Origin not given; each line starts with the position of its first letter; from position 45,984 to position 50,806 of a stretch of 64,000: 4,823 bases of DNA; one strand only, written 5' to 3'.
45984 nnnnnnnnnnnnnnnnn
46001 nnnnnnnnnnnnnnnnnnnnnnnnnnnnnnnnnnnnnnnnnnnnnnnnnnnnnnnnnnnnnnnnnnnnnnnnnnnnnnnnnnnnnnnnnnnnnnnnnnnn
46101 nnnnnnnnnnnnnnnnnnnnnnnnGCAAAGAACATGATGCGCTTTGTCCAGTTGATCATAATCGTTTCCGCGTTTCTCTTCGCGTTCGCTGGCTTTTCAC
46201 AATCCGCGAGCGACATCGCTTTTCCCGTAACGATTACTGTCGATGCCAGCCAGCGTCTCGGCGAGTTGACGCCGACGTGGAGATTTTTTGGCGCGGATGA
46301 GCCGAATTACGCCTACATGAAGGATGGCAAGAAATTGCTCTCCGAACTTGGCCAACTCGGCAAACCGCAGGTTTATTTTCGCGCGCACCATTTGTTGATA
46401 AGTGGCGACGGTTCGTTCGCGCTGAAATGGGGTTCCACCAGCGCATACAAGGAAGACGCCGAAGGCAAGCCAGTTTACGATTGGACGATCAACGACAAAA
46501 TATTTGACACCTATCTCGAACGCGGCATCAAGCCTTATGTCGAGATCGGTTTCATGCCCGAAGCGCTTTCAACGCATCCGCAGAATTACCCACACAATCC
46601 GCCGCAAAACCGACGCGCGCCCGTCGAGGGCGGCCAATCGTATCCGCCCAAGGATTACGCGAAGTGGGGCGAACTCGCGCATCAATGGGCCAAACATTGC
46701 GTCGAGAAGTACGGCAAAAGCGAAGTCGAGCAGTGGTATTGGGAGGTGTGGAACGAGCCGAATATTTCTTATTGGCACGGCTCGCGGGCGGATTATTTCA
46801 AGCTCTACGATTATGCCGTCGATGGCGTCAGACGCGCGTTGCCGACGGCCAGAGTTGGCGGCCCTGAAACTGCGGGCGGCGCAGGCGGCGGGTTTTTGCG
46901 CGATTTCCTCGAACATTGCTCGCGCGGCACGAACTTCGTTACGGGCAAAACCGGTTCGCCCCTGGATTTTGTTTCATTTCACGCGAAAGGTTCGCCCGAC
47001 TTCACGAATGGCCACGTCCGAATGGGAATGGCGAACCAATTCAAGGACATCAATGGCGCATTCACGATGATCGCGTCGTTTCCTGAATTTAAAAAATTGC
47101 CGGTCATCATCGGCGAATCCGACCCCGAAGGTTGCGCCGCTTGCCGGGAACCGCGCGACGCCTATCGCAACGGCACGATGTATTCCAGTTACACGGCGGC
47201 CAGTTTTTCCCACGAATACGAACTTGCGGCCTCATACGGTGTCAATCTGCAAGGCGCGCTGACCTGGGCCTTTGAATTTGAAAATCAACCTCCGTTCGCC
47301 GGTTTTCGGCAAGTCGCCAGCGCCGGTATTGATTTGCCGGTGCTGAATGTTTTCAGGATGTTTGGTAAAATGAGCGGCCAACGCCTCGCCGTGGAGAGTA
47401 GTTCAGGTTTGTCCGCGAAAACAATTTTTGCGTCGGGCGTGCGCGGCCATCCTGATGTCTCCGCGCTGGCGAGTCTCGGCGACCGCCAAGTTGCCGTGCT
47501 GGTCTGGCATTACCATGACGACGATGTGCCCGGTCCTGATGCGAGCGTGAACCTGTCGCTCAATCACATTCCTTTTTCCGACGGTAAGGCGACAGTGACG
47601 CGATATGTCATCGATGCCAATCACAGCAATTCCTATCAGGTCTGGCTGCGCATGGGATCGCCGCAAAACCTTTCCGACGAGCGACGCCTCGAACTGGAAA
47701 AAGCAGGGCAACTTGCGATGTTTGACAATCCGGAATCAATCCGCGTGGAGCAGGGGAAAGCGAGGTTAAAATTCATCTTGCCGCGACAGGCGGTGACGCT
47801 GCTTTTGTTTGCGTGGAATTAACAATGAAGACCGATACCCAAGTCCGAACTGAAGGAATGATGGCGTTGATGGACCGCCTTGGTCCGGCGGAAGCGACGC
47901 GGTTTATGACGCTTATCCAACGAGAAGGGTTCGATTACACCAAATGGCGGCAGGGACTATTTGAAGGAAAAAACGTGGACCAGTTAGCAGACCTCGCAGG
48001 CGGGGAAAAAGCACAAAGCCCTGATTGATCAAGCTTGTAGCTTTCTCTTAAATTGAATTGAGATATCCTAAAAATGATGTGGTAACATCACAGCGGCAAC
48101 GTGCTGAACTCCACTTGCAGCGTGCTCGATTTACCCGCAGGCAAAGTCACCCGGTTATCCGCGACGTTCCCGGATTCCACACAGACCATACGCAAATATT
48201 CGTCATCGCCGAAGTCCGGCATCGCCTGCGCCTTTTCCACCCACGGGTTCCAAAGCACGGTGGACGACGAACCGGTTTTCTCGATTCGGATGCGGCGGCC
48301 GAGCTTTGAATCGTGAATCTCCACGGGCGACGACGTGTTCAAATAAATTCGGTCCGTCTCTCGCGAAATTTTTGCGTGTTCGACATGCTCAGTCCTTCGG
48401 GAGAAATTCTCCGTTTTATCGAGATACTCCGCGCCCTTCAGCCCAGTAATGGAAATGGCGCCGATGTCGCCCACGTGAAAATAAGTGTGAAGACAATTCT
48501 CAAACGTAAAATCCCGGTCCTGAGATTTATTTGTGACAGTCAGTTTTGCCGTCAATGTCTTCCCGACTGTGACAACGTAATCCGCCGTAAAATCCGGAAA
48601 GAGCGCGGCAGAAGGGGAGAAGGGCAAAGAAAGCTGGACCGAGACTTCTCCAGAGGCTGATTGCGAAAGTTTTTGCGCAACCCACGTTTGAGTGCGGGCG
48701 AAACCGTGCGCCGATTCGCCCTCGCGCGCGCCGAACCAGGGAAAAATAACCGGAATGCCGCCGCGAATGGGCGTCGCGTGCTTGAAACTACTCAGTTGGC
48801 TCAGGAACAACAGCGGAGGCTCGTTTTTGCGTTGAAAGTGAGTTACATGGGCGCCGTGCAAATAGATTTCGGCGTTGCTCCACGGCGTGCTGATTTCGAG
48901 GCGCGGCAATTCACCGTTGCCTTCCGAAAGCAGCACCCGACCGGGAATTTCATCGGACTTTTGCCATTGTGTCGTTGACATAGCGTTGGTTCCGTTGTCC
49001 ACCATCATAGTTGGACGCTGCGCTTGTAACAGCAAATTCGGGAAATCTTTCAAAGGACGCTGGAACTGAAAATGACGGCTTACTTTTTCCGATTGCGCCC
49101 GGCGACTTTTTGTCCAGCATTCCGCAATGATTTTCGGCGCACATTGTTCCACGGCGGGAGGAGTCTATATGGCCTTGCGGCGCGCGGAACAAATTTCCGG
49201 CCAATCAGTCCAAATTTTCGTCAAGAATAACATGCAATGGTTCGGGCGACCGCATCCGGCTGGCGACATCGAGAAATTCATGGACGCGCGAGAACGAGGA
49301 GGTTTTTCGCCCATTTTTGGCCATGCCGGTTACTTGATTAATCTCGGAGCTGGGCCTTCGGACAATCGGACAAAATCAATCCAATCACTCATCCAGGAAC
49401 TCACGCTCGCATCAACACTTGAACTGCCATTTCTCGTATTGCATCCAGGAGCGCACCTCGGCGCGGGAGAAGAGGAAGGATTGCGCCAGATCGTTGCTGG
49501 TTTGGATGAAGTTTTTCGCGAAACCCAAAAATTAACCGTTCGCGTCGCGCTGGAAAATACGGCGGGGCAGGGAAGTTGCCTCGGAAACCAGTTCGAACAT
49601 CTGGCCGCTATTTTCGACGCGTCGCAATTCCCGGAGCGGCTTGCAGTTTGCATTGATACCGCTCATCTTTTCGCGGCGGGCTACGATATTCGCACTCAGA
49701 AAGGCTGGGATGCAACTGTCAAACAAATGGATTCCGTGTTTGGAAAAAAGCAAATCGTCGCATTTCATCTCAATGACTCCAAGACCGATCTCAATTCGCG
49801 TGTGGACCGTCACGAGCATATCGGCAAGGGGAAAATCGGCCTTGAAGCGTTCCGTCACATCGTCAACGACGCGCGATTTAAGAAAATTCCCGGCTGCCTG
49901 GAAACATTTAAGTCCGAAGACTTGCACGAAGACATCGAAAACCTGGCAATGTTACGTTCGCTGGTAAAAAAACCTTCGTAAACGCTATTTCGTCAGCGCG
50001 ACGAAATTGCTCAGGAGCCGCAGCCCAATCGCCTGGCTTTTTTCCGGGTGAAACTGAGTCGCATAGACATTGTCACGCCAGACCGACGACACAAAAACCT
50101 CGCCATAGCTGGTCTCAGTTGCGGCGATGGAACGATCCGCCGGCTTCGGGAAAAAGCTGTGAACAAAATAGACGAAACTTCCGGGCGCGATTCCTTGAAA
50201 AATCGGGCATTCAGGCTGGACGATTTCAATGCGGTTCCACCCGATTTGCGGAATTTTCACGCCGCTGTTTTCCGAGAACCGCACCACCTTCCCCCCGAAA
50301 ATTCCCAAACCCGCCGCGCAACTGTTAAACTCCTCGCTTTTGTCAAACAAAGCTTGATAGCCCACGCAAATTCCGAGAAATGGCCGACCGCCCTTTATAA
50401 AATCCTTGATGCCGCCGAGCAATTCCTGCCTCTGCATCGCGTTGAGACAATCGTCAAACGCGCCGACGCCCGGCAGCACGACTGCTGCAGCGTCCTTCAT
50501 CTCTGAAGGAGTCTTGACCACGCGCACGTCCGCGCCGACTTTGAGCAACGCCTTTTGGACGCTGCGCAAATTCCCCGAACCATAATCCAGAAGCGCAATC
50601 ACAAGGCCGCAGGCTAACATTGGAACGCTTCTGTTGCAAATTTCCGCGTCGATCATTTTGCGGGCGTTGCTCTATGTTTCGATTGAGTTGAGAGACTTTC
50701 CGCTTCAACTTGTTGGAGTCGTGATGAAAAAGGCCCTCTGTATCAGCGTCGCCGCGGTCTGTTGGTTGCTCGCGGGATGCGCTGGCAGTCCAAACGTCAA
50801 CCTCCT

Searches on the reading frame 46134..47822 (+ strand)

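Call 77: search_protein_families(library=pfam, proteins=[window:46134-47822:+], max_evalue=0.00001)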
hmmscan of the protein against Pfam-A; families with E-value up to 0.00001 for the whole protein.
window:46134-47822:+ (562 aa): 1 family
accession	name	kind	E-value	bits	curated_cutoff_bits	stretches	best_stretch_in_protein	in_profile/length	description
PF01229.23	Glyco_hydro_39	-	2.1e-59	202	26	1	33-522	2-452/472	Glycosyl hydrolases family 39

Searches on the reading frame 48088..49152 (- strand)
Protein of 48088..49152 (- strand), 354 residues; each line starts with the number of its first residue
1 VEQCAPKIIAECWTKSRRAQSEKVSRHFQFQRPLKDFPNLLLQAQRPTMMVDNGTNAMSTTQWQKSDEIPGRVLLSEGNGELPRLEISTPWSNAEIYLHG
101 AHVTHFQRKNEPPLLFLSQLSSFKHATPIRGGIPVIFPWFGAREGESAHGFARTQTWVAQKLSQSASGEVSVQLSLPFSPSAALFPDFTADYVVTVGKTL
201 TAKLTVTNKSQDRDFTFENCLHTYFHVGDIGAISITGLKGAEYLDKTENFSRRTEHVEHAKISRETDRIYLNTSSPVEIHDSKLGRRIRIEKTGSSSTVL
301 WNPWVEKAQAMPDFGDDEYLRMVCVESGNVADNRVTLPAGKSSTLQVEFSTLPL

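Call 77: search_protein_families(library=pfam, proteins=[window:48088-49152:-], max_evalue=0.00001)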
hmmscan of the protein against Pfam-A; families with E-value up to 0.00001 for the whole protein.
window:48088-49152:- (354 aa): 1 family
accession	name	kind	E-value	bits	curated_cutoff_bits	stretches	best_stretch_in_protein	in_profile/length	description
PF01263.26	Aldose_epim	-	1.3e-39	136.9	27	1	87-349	5-298/299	Aldose 1-epimerase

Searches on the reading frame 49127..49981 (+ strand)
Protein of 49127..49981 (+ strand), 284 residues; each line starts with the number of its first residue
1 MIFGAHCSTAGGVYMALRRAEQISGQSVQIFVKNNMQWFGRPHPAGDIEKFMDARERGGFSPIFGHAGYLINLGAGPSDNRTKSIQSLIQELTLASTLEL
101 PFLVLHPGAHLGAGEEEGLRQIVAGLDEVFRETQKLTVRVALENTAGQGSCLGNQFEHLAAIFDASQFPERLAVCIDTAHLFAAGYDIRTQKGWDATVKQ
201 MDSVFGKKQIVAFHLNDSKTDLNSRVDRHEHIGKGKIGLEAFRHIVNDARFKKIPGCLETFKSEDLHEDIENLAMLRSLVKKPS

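Call 78: search_protein_families(library=pfam, proteins=[window:49127-49981:+], max_evalue=0.00001)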
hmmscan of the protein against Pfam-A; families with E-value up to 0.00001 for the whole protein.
window:49127-49981:+ (284 aa): 1 family
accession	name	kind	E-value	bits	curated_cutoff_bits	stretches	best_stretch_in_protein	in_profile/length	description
PF01261.30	AP_endonuc_2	-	1.6e-48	166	31.1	1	18-275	2-245/249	Xylose isomerase-like TIM barrel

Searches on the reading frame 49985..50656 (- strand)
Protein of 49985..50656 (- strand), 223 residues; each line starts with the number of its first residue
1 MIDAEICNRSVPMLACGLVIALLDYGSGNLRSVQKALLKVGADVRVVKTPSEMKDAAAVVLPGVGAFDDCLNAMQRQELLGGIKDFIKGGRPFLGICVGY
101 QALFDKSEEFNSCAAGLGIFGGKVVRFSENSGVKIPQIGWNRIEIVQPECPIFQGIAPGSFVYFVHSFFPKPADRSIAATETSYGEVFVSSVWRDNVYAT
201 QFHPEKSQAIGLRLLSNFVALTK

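Call 78: search_protein_families(library=pfam, proteins=[window:49985-50656:-], max_evalue=0.00001)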
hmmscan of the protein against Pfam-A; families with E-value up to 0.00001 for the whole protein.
window:49985-50656:- (223 aa): 3 families
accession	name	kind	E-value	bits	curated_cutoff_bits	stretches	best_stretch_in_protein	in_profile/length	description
PF00117.34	GATase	-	6.4e-19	68.8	22.8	1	22-218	2-186/190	Glutamine amidotransferase class-I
PF07685.20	GATase_3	-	4.6e-07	30.1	27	1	42-121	25-112/196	CobB/CobQ-like glutamine amidotransferase domain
PF01174.25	SNO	-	9.7e-06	26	27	0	28-103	6-81/188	SNO glutamine amidotransferase family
